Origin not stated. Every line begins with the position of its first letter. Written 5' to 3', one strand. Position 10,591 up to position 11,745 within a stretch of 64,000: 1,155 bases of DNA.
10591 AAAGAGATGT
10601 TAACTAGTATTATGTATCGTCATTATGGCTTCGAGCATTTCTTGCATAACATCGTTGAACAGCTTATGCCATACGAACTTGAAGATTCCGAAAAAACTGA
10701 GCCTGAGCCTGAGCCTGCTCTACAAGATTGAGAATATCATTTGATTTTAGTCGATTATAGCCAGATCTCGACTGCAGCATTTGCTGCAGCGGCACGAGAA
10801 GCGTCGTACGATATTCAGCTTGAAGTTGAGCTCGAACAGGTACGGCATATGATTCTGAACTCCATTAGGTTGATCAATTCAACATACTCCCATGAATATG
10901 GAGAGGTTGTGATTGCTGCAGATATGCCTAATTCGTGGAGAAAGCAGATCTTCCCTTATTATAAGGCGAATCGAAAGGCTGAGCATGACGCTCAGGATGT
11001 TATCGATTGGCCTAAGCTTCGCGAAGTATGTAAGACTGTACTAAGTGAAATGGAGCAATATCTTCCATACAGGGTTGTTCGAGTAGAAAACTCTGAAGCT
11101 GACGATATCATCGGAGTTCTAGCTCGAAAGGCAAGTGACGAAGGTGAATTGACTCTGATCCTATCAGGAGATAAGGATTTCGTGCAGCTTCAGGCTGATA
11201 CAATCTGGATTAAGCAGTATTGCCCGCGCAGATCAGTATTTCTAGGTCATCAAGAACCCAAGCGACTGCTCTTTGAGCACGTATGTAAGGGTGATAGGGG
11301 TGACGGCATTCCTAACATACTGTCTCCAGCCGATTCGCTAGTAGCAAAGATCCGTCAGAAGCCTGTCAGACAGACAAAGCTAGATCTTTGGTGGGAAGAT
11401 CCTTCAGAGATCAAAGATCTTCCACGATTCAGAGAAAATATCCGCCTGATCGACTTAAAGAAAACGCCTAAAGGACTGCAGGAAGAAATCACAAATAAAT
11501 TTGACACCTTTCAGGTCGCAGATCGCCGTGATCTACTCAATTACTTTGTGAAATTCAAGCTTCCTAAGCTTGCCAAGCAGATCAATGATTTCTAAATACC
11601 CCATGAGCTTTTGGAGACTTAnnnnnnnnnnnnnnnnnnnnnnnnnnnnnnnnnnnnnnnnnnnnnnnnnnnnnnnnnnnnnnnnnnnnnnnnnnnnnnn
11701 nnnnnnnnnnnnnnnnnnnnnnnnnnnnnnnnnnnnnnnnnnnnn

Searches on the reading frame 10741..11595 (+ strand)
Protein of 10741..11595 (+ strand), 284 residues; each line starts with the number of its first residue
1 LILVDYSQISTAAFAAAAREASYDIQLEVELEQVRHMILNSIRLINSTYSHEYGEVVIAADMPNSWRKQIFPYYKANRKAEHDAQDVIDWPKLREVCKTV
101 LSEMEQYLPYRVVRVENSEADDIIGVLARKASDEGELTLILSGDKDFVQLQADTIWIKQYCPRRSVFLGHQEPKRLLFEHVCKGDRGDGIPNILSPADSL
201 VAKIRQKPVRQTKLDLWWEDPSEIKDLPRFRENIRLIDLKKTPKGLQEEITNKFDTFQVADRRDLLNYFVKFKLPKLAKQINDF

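Call 15: search_protein_families(library=pfam, proteins=[window:10741-11595:+], max_evalue=0.01)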
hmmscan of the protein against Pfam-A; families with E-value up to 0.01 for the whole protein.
window:10741-11595:+ (284 aa): 2 families
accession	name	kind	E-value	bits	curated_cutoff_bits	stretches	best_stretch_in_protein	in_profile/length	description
PF02739.22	5_3_exonuc_N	-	1.5e-19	70.8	34.3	1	2-159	3-146/164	5'-3' exonuclease, N-terminal resolvase-like domain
PF09293.15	RNaseH_C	-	1.2e-10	42.2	25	1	180-284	10-124/124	T4 RNase H, C terminal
